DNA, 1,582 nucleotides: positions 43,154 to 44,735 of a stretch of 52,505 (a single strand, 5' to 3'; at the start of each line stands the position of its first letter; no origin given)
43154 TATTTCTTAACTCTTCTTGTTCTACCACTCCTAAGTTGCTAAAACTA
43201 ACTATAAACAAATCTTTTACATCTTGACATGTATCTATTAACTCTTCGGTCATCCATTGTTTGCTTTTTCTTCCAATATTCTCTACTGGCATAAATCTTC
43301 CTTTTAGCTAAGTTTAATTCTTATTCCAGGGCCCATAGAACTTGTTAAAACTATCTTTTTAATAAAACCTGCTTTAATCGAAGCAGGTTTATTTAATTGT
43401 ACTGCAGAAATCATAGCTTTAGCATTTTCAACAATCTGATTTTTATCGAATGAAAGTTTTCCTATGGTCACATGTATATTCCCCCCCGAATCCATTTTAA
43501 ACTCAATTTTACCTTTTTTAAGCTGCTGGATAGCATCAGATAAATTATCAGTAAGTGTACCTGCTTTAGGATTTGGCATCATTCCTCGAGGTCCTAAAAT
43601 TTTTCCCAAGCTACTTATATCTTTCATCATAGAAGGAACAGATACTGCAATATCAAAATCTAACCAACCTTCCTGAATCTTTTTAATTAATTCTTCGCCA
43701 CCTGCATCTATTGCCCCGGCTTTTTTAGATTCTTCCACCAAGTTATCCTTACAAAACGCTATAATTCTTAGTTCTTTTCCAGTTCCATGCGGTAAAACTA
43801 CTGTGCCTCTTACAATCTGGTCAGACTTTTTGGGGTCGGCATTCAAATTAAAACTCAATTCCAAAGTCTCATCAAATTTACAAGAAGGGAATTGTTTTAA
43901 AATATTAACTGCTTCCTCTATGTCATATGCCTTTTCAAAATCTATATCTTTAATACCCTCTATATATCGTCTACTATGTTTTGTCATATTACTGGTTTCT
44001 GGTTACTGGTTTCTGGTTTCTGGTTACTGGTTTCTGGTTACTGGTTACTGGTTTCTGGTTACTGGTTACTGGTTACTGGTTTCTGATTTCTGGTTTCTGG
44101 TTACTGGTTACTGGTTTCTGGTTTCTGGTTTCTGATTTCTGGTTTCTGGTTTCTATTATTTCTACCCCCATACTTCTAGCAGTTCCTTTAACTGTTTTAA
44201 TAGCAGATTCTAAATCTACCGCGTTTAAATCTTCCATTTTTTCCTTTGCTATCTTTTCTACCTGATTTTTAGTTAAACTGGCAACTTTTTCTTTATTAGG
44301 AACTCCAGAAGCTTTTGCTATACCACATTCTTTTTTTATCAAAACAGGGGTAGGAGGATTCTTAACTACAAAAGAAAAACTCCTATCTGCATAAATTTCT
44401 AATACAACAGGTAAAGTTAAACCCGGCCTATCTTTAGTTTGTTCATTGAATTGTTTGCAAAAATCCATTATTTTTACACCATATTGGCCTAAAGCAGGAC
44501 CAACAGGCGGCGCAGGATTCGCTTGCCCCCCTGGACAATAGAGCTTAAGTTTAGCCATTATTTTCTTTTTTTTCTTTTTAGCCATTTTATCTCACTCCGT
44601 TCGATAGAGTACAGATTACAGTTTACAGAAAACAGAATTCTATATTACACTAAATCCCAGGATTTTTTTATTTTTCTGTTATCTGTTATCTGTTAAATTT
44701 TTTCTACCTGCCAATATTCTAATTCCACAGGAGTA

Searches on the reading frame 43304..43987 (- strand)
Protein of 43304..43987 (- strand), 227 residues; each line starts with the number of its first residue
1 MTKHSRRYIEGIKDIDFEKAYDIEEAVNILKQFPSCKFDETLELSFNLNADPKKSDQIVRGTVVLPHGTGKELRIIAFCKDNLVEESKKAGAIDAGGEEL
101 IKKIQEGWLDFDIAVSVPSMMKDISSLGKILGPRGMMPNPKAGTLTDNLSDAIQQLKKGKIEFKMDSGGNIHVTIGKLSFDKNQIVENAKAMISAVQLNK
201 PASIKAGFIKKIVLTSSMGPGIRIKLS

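Call 29: search_protein_families(library=ncbifam, proteins=[window:43304-43987:-], max_evalue=0.00001)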
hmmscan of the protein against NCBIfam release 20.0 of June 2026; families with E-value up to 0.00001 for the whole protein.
window:43304-43987:- (227 aa): 3 families
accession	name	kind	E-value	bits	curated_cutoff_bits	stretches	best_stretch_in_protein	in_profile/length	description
TIGR01169.1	rplA_bact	equivalog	2.5e-89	298.6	216.3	1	3-226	1-224/227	50S ribosomal protein L1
TIGR01170.1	rplA_mito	equivalog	2.8e-26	92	129.05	1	21-159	1-140/140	ribosomal protein uL1, mitochondrial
NF003244.0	PRK04203.1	equivalog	9e-26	90.7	203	1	22-225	7-215/216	50S ribosomal protein L1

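Call 46: find_related_loci(query=window:43304-43987:-, collection=metagenome_contigs, flank=6000)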
Query window:43304-43987:- (227 aa) in metagenome_contigs; peptide patterns used: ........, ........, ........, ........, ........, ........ (x = any residue, [..] = any of these).
600 stretches matched a pattern (row limit reached: there are more); 373 encode a relative of the query (tblastn E <= 1e-3); the best 80 are kept; 80 distinct loci.
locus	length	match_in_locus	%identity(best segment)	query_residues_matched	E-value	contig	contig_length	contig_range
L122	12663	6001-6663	54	5-225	2e-81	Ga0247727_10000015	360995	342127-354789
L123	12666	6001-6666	52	5-226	4e-81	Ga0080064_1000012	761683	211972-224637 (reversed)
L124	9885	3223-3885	52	4-224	2e-80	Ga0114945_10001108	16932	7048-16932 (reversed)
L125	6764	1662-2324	51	5-225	1e-79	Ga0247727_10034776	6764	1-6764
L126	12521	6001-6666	50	3-224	1e-78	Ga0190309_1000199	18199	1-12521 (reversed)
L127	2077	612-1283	50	1-224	6e-80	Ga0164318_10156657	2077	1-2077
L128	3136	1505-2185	52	1-227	6e-78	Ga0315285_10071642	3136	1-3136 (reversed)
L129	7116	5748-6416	52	5-227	4e-77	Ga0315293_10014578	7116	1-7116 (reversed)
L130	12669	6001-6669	51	5-227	2e-76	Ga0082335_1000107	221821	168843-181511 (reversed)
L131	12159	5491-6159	50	5-227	7e-76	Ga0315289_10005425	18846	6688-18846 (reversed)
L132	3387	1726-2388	53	5-225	7e-76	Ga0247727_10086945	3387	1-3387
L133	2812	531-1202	48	1-224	1e-75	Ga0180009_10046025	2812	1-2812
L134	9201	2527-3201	50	1-225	2e-74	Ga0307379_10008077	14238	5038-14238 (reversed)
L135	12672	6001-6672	48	1-224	3e-74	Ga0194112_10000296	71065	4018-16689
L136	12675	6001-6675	50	1-225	2e-74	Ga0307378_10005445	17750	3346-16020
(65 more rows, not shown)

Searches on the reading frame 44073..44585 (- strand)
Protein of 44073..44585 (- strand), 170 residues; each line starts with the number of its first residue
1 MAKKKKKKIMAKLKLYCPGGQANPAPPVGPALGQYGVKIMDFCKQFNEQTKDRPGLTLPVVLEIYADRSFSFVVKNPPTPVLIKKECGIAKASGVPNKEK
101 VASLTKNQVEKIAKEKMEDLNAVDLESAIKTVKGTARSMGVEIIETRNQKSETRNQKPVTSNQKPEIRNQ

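Call 29: search_protein_families(library=ncbifam, proteins=[window:44073-44585:-], max_evalue=0.00001)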
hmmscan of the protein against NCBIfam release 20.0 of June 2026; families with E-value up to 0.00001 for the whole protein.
window:44073-44585:- (170 aa): 3 families
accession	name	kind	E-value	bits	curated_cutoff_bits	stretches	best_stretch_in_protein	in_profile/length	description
TIGR01632.1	L11_bact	equivalog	8e-57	191.1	141.85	1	7-144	1-139/140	50S ribosomal protein L11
NF002232.0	PRK01143.1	equivalog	5.2e-36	124.2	162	1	13-148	6-142/164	50S ribosomal protein L11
NF011111.0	PRK14539.1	equivalog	2.8e-28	99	310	1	5-143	2-136/196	50S ribosomal protein L11/unknown domain fusion protein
